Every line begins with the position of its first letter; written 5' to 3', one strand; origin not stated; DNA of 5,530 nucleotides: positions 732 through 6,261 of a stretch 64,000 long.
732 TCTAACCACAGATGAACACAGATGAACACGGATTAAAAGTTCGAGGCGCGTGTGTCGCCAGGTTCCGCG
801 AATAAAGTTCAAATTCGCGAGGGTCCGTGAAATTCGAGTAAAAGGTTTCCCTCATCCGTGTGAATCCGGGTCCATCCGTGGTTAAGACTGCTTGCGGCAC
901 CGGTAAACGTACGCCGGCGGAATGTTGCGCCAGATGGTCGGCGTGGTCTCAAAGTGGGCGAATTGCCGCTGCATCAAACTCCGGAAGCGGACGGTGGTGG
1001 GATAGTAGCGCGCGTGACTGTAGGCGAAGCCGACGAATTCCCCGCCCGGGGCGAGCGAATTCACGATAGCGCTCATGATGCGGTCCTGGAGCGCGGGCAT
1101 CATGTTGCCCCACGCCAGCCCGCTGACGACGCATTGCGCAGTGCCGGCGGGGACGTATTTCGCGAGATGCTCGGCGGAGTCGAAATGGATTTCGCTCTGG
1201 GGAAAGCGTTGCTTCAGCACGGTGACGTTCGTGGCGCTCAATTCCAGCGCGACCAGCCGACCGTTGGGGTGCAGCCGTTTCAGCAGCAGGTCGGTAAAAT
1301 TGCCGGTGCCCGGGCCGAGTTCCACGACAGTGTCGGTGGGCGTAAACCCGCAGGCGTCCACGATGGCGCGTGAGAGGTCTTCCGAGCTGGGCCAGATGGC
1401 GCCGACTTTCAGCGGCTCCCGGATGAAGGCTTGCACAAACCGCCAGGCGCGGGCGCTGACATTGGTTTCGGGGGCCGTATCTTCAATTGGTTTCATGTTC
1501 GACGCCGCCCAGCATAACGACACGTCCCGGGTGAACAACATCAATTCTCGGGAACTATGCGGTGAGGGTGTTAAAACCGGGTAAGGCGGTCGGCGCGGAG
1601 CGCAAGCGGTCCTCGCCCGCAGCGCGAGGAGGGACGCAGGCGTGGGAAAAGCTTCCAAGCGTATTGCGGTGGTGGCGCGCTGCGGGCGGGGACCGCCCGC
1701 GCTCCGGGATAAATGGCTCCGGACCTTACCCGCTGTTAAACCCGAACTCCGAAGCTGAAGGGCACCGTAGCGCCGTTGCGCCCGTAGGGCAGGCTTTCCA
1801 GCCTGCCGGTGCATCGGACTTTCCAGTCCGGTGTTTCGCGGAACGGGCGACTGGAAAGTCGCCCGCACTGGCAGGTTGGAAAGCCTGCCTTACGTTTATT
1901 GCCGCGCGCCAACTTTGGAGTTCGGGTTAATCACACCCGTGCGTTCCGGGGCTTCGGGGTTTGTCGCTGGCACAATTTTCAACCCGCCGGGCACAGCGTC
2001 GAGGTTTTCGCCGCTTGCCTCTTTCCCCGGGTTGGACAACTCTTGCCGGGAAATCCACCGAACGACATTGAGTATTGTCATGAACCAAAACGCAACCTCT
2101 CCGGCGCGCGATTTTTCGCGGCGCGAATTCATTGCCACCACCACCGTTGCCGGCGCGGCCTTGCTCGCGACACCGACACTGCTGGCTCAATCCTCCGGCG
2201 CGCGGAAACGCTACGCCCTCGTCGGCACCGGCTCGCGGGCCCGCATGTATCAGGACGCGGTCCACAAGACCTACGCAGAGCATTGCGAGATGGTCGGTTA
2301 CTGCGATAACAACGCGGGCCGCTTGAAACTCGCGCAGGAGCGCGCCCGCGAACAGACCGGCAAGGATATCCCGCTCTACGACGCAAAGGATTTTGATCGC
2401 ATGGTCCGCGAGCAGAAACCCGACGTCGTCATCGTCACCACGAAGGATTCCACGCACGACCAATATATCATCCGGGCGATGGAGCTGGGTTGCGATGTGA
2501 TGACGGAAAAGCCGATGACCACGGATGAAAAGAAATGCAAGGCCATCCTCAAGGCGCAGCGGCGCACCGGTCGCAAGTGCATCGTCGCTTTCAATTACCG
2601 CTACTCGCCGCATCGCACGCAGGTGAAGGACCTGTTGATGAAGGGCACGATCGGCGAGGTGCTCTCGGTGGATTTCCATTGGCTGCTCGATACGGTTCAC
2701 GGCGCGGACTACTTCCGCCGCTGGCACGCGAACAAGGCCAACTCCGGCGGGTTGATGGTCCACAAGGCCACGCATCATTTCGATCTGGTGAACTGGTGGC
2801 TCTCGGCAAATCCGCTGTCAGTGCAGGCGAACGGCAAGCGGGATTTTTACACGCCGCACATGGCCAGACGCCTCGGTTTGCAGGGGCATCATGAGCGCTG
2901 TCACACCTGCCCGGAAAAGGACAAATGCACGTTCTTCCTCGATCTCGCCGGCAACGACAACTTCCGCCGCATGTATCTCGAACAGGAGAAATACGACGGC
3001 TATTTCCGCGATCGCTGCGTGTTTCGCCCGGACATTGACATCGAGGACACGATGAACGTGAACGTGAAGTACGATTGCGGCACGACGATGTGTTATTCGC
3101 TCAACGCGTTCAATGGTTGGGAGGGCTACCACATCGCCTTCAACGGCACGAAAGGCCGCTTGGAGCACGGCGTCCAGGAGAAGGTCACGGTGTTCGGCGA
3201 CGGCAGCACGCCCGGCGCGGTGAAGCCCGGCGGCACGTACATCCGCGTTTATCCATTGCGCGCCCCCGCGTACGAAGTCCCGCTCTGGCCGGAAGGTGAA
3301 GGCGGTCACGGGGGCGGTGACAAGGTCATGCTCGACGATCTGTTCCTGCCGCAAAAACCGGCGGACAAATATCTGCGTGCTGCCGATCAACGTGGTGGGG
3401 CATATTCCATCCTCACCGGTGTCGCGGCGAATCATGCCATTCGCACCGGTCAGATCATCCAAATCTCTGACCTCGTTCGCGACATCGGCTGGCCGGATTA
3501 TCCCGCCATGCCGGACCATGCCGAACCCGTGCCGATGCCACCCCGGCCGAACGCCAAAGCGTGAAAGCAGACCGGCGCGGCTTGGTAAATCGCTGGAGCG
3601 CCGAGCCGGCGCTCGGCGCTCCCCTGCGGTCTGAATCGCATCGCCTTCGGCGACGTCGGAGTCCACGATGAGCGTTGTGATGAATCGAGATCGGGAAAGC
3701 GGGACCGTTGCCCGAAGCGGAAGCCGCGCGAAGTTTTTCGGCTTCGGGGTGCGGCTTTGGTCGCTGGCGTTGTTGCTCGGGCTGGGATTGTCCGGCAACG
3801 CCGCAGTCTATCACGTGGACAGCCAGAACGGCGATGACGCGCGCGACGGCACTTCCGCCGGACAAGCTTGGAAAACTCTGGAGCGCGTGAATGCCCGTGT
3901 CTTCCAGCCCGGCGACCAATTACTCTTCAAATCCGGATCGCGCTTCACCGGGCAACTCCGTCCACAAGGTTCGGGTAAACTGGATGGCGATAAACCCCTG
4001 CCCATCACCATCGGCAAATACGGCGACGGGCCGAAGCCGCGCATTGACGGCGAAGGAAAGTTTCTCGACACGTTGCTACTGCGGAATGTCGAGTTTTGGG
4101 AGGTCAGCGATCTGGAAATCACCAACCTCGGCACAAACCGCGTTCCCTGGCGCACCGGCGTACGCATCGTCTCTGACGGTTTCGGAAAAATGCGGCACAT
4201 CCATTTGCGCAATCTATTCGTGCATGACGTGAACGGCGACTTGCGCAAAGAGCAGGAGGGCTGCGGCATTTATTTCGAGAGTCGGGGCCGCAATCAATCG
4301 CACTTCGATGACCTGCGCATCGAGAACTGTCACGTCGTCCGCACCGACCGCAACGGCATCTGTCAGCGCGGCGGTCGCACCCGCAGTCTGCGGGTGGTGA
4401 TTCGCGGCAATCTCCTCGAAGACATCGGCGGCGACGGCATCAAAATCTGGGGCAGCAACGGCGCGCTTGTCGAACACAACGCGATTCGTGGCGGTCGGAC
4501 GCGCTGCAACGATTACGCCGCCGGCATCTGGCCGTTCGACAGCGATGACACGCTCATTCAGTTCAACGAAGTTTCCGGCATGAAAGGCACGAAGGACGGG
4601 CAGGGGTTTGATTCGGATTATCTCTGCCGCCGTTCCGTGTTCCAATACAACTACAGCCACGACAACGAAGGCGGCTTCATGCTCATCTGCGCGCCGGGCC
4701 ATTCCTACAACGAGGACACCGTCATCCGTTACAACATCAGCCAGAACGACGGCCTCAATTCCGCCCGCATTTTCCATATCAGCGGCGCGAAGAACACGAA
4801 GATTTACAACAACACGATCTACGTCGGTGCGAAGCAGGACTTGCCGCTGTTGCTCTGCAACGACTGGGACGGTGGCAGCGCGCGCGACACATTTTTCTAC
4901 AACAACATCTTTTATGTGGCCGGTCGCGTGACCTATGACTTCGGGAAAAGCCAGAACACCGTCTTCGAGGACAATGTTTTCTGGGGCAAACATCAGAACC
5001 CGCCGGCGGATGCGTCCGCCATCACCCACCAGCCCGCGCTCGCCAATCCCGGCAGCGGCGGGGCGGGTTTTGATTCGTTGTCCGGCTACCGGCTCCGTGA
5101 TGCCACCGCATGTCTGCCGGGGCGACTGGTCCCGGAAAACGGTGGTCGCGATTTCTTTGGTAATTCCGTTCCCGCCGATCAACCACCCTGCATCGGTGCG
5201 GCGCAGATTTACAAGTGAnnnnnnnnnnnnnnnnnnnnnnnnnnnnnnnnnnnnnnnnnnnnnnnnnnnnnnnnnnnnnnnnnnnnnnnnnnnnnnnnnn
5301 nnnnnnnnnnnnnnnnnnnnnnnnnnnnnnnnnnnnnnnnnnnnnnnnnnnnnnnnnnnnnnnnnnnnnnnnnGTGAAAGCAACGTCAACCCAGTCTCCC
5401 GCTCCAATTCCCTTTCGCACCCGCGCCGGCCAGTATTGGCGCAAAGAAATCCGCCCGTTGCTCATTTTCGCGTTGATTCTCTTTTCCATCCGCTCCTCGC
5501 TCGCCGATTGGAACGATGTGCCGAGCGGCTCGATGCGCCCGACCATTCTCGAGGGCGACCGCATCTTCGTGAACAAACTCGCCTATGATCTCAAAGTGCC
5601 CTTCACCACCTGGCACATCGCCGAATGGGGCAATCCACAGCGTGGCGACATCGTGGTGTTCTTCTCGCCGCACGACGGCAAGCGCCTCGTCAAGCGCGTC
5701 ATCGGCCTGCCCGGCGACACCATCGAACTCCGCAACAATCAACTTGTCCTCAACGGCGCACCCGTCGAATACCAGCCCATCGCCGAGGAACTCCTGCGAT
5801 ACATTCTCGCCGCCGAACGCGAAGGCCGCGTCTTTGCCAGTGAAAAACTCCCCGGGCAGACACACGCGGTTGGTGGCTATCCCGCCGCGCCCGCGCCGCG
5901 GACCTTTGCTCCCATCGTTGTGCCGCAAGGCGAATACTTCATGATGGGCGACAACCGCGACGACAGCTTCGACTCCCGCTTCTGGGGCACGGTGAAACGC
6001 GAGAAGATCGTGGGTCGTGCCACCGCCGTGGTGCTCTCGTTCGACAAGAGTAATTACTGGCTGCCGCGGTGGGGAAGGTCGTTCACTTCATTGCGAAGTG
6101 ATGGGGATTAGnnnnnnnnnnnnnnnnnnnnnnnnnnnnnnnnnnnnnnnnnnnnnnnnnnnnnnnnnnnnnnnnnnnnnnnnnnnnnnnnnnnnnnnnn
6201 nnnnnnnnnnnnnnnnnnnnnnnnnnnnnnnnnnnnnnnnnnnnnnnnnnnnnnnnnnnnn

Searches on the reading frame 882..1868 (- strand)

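Call 12: search_protein_families(library=pfam, proteins=[window:882-1868:-], max_evalue=0.001)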
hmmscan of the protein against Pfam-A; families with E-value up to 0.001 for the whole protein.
window:882-1868:- (328 aa): 5 families
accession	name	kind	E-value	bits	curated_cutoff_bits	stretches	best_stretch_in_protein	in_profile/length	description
PF13649.12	Methyltransf_25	-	5.7e-08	33.8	27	1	181-276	1-97/97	Methyltransferase domain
PF08241.18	Methyltransf_11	-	4.6e-06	27.6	21.2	1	183-279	2-94/95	Methyltransferase domain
PF00398.26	RrnaAD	-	9.6e-06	25.3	24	1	165-222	18-72/263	Ribosomal RNA adenine dimethylase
PF08242.18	Methyltransf_12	-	1.9e-05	25.7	30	1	182-277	1-97/98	Methyltransferase domain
PF01728.25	FtsJ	-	0.00052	20.4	24.1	1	169-215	12-58/181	FtsJ-like methyltransferase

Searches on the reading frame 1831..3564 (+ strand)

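Call 12: search_protein_families(library=pfam, proteins=[window:1831-3564:+], max_evalue=0.001)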
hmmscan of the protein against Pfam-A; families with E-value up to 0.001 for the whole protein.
window:1831-3564:+ (577 aa): 4 families
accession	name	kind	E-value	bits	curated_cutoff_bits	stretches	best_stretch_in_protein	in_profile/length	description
PF01408.29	GFO_IDH_MocA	-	2.5e-19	70.6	24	1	127-254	2-120/120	Oxidoreductase family, NAD-binding Rossmann fold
PF02894.22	GFO_IDH_MocA_C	-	3.3e-19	70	22.9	1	266-544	1-217/218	Oxidoreductase family, C-terminal alpha/beta domain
PF22725.1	GFO_IDH_MocA_C3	-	1.7e-13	51.1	27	1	264-445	3-124/124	GFO/IDH/MocA C-terminal domain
PF03447.22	NAD_binding_3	-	0.00064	20.9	24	0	151-252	21-115/116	Homoserine dehydrogenase, NAD binding domain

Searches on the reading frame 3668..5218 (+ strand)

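Call 12: search_protein_families(library=pfam, proteins=[window:3668-5218:+], max_evalue=0.001)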
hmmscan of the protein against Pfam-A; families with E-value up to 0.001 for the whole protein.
window:3668-5218:+ (516 aa): 2 families
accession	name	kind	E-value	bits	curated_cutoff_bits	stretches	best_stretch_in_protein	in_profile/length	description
PF13229.12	Beta_helix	-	4.8e-14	52.7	25.9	1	212-384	10-158/158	Right handed beta helix region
PF05048.19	NosD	-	0.00027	20.9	23.6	0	246-415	30-169/212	Periplasmic copper-binding protein (NosD)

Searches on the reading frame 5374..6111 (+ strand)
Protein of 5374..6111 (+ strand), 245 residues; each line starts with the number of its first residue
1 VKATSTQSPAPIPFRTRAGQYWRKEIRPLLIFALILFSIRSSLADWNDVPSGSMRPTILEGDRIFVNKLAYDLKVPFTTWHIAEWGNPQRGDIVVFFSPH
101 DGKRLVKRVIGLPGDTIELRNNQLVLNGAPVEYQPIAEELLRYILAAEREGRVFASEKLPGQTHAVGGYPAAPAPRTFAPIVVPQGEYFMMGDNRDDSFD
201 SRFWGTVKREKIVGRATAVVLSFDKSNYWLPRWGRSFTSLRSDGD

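Call 12: search_protein_families(library=pfam, proteins=[window:5374-6111:+], max_evalue=0.001)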
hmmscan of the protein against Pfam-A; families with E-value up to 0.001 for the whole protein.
window:5374-6111:+ (245 aa): 2 families
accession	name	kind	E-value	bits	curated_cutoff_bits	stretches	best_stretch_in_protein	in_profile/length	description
PF10502.14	Peptidase_S26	-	1.7e-47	161.9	22.9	1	26-220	5-167/168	Signal peptidase, peptidase S26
PF00717.28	Peptidase_S24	-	0.00059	20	23.3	0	49-121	40-93/116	Peptidase S24-like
